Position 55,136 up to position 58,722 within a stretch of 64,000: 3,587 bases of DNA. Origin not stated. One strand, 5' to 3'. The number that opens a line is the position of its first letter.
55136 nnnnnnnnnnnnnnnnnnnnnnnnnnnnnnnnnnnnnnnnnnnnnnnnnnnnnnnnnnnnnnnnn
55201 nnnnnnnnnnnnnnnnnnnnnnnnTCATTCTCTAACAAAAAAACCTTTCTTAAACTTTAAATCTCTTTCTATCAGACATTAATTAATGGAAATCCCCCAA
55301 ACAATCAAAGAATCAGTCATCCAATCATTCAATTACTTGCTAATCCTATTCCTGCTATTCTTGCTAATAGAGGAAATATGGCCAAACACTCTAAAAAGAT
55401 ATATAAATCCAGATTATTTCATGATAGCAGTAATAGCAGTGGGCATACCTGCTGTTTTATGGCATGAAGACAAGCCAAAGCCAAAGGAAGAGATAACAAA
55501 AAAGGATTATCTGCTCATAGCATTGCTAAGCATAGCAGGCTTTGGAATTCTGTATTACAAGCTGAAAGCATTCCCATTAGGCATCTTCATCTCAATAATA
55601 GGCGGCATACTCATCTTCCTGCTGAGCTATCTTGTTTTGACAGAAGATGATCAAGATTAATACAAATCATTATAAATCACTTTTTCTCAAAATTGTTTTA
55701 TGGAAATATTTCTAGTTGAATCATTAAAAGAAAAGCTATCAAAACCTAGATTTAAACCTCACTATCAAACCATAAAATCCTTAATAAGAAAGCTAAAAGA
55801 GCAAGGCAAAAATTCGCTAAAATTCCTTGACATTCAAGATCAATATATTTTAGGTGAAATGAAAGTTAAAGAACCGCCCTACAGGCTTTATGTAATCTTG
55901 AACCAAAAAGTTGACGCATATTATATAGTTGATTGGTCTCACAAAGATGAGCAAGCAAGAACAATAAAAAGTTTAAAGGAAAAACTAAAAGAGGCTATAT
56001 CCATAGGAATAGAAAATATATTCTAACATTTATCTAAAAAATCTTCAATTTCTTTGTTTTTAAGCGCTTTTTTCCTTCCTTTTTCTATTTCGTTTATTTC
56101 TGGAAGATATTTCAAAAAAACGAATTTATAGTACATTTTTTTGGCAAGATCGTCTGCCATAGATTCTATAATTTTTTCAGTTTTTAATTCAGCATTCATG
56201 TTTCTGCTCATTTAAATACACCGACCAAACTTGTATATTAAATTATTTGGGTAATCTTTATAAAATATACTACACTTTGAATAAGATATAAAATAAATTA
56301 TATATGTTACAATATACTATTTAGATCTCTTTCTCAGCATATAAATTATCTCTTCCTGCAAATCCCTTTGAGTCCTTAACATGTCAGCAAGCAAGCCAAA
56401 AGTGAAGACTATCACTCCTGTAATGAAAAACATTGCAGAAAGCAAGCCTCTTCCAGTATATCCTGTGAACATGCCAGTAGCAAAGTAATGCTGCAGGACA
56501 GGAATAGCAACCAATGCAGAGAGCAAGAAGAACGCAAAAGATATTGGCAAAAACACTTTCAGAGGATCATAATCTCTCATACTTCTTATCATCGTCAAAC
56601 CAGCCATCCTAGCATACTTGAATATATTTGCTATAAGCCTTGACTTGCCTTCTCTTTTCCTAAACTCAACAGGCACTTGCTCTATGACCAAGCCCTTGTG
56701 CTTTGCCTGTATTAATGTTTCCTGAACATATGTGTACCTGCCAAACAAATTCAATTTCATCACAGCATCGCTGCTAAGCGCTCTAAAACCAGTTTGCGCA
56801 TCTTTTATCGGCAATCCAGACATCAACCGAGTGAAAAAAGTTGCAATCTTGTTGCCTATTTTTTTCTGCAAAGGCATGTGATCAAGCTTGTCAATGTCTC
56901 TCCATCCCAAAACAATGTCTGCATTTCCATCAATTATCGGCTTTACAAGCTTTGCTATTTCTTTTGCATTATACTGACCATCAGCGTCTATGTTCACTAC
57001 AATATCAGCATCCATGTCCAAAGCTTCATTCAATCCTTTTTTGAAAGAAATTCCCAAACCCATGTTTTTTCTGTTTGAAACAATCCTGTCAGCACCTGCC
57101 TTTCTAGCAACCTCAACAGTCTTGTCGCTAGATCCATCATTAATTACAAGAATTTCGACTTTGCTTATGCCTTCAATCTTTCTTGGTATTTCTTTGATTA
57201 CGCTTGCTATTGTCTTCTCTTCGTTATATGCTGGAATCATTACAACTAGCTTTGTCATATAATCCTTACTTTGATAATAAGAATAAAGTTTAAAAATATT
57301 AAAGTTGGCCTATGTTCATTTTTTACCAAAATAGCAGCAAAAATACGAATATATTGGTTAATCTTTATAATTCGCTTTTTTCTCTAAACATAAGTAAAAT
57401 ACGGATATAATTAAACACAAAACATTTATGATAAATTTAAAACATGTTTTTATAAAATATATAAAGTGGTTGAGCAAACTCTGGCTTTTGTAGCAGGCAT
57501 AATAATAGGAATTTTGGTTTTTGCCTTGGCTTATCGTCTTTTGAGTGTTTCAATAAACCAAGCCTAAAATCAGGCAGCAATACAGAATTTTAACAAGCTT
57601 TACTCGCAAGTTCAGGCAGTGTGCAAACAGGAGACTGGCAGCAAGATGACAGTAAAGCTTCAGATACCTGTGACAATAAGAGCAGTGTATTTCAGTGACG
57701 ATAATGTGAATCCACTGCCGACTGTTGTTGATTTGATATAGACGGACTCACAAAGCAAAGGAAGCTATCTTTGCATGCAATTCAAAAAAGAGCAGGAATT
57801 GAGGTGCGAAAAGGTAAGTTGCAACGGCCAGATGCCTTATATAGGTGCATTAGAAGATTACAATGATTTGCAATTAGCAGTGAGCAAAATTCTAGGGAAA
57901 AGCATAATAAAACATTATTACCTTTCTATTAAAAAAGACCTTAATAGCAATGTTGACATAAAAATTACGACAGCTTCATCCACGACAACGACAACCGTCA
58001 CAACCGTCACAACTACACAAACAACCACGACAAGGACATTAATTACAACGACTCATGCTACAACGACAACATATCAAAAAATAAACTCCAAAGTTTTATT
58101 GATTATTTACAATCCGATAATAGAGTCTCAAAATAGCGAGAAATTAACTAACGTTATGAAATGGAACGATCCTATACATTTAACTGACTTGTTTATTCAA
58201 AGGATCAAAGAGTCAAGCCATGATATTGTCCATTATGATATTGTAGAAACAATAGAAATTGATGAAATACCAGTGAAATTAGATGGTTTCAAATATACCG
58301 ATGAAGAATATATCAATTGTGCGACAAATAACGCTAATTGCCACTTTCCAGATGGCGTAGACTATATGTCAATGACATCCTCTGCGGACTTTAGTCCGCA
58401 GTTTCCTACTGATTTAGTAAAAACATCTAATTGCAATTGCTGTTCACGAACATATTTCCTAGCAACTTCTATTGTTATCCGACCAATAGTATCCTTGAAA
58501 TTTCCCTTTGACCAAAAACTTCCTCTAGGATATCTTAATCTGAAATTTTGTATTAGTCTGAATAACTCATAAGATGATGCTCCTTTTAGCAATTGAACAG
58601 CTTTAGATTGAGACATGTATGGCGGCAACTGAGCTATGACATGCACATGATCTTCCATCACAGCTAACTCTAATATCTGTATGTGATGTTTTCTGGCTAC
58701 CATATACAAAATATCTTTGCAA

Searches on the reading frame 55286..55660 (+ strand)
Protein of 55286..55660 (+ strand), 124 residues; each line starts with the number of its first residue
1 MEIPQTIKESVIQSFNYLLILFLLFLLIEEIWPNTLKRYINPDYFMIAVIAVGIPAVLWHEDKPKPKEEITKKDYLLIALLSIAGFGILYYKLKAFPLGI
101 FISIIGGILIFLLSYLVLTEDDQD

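Call 39: search_protein_families(library=pfam, proteins=[window:55286-55660:+], max_evalue=0.001)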
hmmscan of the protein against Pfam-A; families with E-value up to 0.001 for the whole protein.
window:55286-55660:+ (124 aa): 0 families

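Call 73: search_protein_families(library=pfam, proteins=[window:55286-55660:+], max_evalue=1)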
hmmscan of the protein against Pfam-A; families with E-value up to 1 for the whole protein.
window:55286-55660:+ (124 aa): 2 families
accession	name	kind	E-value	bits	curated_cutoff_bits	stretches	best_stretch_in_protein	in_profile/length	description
PF10785.14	NADH-u_ox-rdase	-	0.029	15.5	25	1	40-89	20-72/87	NADH-ubiquinone oxidoreductase complex I, 21 kDa subunit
PF18920.5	DUF5671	-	0.033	14.5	28.4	1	22-61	21-63/132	Domain of unknown function (DUF5671)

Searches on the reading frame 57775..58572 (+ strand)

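Call 39: search_protein_families(library=pfam, proteins=[window:57775-58572:+], max_evalue=0.001)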
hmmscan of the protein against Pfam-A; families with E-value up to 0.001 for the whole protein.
window:57775-58572:+ (265 aa): 0 families

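Call 73: search_protein_families(library=pfam, proteins=[window:57775-58572:+], max_evalue=1)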
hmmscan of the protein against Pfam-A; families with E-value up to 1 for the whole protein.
window:57775-58572:+ (265 aa): 2 families
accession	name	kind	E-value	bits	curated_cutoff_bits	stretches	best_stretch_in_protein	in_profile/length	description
PF21827.1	New_glue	-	0.0096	16.1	31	1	65-99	28-61/94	New glue protein family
PF20103.6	DUF6493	-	0.03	13.9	25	1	66-159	52-128/317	Domain of unknown function (DUF6493)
